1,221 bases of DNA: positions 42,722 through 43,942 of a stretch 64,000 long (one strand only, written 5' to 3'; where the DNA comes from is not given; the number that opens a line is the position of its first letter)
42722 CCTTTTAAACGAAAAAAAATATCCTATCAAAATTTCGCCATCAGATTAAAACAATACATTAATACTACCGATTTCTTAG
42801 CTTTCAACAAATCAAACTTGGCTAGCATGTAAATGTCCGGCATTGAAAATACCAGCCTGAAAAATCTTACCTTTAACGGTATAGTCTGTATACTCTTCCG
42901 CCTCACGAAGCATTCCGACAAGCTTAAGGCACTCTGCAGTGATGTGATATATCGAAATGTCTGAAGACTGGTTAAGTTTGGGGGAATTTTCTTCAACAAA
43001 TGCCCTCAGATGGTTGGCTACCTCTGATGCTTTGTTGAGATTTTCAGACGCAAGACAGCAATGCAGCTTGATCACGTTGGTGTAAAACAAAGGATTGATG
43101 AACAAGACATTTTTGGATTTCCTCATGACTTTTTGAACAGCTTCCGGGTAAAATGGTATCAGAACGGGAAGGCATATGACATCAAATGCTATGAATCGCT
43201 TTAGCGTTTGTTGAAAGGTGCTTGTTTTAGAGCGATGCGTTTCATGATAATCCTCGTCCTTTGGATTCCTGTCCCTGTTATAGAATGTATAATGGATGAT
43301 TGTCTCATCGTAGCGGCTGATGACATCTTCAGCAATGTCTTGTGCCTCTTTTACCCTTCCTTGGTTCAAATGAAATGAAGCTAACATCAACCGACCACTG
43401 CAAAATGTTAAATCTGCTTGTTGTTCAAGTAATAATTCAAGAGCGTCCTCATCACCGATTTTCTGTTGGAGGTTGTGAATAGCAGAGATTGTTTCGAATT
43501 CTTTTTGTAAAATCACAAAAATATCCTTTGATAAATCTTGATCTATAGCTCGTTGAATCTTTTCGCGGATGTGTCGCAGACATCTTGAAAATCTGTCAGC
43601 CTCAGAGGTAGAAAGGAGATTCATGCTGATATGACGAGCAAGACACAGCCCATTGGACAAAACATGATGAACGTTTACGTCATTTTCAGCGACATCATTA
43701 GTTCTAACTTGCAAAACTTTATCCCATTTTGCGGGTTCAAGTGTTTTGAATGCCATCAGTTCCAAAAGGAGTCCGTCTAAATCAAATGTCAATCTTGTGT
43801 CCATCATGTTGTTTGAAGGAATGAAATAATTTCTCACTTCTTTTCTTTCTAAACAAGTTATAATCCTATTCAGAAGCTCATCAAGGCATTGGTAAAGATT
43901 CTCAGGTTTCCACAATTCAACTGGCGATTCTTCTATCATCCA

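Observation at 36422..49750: Tandem cluster of three cGAS-like receptor (cGLR / Mab-21 nucleotidyltransferase) paralogs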

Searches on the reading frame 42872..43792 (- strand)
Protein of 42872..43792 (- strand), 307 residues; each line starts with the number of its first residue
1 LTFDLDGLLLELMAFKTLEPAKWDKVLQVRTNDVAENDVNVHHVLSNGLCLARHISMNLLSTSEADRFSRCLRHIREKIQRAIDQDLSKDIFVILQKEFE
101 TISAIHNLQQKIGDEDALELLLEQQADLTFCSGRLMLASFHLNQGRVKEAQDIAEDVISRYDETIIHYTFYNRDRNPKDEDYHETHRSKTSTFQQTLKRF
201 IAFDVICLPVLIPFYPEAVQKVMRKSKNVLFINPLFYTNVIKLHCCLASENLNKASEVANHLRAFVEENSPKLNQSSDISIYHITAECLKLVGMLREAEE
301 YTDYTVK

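Call 37: predict_structure(alignment_id=A2)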
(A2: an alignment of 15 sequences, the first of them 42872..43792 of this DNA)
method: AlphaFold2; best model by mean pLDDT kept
length: 307 residues; sequences in the alignment: 15
mean_pLDDT: 84.9   pTM: 0.85
mean pLDDT of the five models: 84.9, 84.4, 83.9, 82.8, 81.6
residues with pLDDT >= 90: 167; 70-90: 80; 50-70: 57; < 50: 3
segments of 3 or more residues with pLDDT < 50: none
pLDDT, mean of each block of 10 residues (from residue 1): 58 62 56 64 86 90 91 93 88 93 93 91 91 95 97 94 82 68 62 88 93 96 91 95 98 97 89 72 95 93 67
secondary structure, 60 per line:
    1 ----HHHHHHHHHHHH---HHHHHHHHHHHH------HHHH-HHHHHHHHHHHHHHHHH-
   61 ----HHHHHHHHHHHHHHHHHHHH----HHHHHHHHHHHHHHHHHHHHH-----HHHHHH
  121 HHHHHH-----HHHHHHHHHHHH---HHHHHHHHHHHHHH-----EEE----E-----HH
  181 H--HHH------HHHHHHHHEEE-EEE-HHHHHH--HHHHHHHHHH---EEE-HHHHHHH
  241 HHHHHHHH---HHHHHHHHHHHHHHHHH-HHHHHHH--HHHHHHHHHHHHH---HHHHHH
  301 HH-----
elements in order: H5-16 H20-31 H38-41 H43-59 H65-84 H89-109 H115-126 H132-143 H147-160 E166-168 H193-200 E201-203 E205-207 H209-214 H217-226 E230-232 H234-248 H252-268 H270-276 H279-291 H295-302
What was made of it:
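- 42872..43792 (-): g2 C-terminal domain, aa 340-646: a TPR-like helical solenoid with a conserved strand/loop insert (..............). AF2 pLDDT 84.9 (call 37).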

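Call 39: search_protein_families(library=pfam, alignment_id=A2, max_evalue=1)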
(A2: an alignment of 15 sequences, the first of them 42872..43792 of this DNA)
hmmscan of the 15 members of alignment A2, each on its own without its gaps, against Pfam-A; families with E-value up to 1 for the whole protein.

A. member 1, window:42872-43792:- (307 aa): 6 families
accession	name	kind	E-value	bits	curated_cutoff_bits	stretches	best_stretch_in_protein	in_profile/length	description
PF25058.1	ARM_TT21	-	0.014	15.8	27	0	248-301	26-79/155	Tetratricopeptide repeat protein 21 ARM repeat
PF14559.12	TPR_19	-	0.022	15.5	25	1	134-160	28-54/68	Tetratricopeptide repeat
PF13176.12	TPR_7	-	0.023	15.2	27.9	0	102-128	2-28/36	Tetratricopeptide repeat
PF13428.12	TPR_14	-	0.025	15.7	23.5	1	134-165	4-35/44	Tetratricopeptide repeat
PF13374.12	TPR_10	-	0.045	14.2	27.5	1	136-161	7-32/42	Tetratricopeptide repeat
PF13174.12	TPR_6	-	0.13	13.4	26.3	1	135-163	4-32/33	Tetratricopeptide repeat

B. families by the number of members that match (of 15 scanned): 22 families
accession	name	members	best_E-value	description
PF20266.3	Mab-21_C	12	3.6e-17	Mab-21 protein HhH/H2TH-like domain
PF03281.20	Mab-21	12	8.7e-12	Mab-21 protein nucleotidyltransferase domain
PF13428.12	TPR_14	4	0.002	Tetratricopeptide repeat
PF13374.12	TPR_10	4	0.0029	Tetratricopeptide repeat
PF14559.12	TPR_19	4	0.022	Tetratricopeptide repeat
PF07719.23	TPR_2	3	0.014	Tetratricopeptide repeat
PF13424.12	TPR_12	3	0.057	Tetratricopeptide repeat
PF22600.2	MTPAP-like_central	2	0.016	Poly(A) RNA polymerase, mitochondrial-like, central palm domain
PF13176.12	TPR_7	2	0.023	Tetratricopeptide repeat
PF11124.14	Pho86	1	0.013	Inorganic phosphate transporter chaperone Pho86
PF25058.1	ARM_TT21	1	0.014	Tetratricopeptide repeat protein 21 ARM repeat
PF21246.3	Usp38-like_N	1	0.018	Ubiquitin carboxyl-terminal hydrolase 38-like, N-terminal domain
PF21581.3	SCD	1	0.022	Stromalin conservative domain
PF13181.12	TPR_8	1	0.034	Tetratricopeptide repeat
PF16891.10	STPPase_N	1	0.045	Serine-threonine protein phosphatase N-terminal domain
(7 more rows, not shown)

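Call 56: search_protein_representatives(alignment_id=A3)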
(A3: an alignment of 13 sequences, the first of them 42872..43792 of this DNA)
Query: 13 sequences, 313 profile positions. Proteins with E-value up to 0.001 (for the whole library): 35; up to 1e-10: 10; up to 1e-30: 3. The best 35 are listed.
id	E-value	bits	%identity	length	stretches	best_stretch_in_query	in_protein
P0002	1.2e-137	474.7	-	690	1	1-312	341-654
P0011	4.7e-118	410.3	-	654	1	2-313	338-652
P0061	1.2e-62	228.3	-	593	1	2-296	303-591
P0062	3.1e-23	98.8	-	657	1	7-297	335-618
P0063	1.7e-21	93.1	-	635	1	26-267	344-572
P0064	2.7e-20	89.1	-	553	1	27-269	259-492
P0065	2.5e-19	86.0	-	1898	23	56-140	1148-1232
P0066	1.0e-18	84.0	-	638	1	6-283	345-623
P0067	3.0e-18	82.5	-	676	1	5-309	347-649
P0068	3.3e-12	62.6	-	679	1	46-308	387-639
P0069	3.1e-08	49.5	-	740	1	7-268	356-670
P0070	1.4e-07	47.4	-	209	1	125-276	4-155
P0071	5.6e-07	45.4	-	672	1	46-273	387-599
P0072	5.9e-07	45.3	-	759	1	105-309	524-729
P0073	1.1e-06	44.5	-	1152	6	61-166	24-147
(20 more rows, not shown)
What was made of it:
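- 42872..43792 (-): The profile finds 35 clusters among 1.84e9 representatives (call 56).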

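Call 58: search_protein_families(library=pfam, alignment_id=A4, max_evalue=0.001)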
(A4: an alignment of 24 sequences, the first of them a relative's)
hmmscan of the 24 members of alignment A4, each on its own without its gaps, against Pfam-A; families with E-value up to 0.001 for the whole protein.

A. member 1, P0061 (593 aa): 2 families
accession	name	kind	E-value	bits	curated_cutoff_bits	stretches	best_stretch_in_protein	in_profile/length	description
PF20266.3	Mab-21_C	-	2.2e-13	50.7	24.1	1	220-309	4-96/102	Mab-21 protein HhH/H2TH-like domain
PF03281.20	Mab-21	-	1.2e-08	35.7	24.1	1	144-210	128-194/197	Mab-21 protein nucleotidyltransferase domain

B. families by the number of members that match (of 24 scanned): 7 families
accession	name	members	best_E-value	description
PF20266.3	Mab-21_C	13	2e-19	Mab-21 protein HhH/H2TH-like domain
PF03281.20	Mab-21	12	4.1e-14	Mab-21 protein nucleotidyltransferase domain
PF00515.34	TPR_1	2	0.00015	Tetratricopeptide repeat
PF07719.23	TPR_2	1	2.1e-05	Tetratricopeptide repeat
PF13424.12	TPR_12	1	0.00012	Tetratricopeptide repeat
PF14559.12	TPR_19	1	0.00031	Tetratricopeptide repeat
PF25062.1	ARM_TT21_N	1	0.00034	Tetratricopeptide repeat protein 21 N-terminal ARM repeat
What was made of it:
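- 42872..43792 (-): 13 of the 14 long hits scanned carry Mab-21_C (call 58).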
